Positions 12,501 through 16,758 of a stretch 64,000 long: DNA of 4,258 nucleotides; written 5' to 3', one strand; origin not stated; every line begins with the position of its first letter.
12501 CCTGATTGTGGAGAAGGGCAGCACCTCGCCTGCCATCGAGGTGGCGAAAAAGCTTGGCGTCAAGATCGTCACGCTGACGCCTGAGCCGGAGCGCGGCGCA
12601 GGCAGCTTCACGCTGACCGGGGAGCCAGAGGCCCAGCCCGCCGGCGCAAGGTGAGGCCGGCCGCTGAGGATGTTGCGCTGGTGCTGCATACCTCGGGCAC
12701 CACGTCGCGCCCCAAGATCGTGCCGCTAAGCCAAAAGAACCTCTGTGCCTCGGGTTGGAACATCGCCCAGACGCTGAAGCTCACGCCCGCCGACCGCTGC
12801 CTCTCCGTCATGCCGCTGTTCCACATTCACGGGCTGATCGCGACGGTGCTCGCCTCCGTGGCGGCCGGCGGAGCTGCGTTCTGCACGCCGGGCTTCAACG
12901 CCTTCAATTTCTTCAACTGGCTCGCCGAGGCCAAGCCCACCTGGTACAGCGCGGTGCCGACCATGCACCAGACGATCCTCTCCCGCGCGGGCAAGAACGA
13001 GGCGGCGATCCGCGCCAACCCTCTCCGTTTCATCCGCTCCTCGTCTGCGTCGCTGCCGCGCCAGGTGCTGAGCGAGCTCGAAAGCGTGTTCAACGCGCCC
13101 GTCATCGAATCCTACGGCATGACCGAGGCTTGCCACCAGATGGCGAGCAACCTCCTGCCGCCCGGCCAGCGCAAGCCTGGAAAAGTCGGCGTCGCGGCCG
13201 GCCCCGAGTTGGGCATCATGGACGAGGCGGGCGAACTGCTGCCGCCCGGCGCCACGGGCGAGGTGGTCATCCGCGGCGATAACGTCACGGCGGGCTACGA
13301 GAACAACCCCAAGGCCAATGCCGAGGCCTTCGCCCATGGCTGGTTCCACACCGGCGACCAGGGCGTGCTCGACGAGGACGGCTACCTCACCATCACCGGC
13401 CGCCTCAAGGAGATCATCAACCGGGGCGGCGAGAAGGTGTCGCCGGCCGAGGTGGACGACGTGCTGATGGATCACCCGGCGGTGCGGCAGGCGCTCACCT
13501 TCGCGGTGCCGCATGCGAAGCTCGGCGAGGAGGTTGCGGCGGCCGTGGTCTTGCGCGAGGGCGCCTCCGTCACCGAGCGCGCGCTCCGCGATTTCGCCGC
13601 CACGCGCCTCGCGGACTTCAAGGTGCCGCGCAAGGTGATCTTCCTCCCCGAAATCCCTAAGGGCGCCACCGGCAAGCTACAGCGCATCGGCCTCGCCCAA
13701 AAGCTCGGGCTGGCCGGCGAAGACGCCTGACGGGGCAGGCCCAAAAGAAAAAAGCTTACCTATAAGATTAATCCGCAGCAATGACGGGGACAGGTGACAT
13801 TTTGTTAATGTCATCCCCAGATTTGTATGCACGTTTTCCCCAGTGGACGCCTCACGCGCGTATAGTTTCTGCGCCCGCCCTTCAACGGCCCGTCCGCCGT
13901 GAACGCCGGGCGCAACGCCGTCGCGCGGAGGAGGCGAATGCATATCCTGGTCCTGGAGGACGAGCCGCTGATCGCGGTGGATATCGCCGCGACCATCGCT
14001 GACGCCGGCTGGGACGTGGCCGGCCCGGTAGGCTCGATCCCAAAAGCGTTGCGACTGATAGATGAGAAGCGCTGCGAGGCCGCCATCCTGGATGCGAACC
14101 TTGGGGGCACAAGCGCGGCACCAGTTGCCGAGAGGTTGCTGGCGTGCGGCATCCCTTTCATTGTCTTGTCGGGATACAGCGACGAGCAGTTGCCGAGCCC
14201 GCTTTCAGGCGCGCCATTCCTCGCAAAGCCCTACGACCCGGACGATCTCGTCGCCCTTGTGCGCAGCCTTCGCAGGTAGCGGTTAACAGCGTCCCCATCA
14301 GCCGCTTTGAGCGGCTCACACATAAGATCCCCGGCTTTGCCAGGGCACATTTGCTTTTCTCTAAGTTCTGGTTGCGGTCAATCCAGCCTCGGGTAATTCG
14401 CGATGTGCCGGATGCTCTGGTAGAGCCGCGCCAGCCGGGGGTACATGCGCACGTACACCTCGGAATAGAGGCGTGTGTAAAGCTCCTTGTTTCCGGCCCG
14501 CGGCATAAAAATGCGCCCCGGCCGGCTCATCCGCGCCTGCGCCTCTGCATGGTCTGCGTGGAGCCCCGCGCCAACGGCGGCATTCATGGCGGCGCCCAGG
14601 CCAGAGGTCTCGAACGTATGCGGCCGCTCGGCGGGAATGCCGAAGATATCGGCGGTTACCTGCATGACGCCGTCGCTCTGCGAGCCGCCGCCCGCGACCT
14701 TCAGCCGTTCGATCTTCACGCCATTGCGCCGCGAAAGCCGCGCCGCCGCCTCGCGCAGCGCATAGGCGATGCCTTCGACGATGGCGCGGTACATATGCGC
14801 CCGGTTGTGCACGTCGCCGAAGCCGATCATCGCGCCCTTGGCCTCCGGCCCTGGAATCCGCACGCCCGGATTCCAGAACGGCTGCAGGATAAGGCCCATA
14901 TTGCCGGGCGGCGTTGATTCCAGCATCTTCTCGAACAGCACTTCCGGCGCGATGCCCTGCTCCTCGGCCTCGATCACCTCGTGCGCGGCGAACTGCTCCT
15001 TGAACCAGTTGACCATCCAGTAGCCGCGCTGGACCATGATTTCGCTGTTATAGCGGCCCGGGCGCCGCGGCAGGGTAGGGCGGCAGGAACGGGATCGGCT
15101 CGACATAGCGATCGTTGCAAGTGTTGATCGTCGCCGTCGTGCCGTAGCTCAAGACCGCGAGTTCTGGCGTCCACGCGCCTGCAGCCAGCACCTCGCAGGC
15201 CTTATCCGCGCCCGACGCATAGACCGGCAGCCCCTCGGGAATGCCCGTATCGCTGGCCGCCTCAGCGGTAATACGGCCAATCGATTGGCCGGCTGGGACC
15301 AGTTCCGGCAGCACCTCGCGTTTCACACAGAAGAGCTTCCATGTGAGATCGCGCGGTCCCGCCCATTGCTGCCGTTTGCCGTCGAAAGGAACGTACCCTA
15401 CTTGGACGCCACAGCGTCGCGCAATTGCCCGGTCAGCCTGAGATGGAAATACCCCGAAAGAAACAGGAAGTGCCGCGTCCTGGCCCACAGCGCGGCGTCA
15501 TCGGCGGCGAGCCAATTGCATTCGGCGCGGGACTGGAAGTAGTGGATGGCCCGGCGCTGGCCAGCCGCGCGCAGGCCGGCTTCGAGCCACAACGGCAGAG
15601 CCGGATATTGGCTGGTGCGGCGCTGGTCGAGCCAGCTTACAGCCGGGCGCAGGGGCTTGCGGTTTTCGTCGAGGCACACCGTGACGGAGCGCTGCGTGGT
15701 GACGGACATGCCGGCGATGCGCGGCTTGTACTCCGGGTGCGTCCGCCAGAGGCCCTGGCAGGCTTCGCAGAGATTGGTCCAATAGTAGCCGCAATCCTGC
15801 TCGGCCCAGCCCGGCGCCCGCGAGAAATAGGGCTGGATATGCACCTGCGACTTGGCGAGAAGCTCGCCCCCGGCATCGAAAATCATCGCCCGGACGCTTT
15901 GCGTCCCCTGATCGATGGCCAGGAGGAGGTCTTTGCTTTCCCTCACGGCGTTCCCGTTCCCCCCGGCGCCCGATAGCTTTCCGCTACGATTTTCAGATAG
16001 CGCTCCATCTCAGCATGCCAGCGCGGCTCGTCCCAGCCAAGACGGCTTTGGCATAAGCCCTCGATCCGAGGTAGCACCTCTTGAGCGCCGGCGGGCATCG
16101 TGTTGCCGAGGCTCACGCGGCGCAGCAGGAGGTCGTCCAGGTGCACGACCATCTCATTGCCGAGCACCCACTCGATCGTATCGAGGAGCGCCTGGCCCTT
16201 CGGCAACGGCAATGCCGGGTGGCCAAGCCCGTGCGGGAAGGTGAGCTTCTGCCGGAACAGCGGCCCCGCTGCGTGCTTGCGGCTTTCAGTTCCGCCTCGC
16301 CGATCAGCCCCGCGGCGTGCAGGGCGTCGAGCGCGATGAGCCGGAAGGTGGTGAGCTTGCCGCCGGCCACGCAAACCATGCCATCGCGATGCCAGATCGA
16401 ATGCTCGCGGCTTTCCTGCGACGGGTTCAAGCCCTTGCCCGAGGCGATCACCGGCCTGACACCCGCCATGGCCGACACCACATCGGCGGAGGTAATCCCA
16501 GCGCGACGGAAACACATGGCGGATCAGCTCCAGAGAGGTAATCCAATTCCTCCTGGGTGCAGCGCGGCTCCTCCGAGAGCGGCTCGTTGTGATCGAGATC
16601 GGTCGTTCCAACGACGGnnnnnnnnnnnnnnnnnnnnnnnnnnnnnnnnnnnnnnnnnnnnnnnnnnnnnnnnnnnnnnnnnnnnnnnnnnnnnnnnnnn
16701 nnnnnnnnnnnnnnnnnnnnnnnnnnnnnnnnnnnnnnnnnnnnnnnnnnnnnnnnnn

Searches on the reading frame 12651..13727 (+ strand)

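Call 47: search_protein_families(library=pfam, proteins=[window:12651-13727:+], max_evalue=0.00001)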
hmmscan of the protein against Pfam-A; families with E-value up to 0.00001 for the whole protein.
window:12651-13727:+ (359 aa): 2 families
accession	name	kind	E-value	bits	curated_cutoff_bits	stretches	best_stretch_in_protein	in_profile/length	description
PF00501.34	AMP-binding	-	5.7e-49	167.4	29.9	1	3-216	159-383/384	AMP-binding enzyme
PF13193.12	AMP-binding_C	-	4.9e-17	63.1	24.5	1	267-342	1-76/76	AMP-binding enzyme C-terminal domain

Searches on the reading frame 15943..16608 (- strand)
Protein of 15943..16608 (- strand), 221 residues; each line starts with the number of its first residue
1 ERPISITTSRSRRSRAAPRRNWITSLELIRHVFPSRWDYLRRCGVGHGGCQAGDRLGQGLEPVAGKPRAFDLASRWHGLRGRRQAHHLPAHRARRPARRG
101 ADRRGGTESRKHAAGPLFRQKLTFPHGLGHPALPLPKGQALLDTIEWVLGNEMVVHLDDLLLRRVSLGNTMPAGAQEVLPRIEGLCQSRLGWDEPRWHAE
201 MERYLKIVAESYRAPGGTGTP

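Call 31: search_protein_families(library=pfam, proteins=[window:15943-16608:-], max_evalue=0.001)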
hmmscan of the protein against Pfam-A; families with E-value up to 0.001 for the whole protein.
window:15943-16608:- (221 aa): 1 family
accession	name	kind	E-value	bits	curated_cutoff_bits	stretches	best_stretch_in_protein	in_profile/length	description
PF16901.10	DAO_C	-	3e-07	30.8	31.4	1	143-195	72-124/126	C-terminal domain of alpha-glycerophosphate oxidase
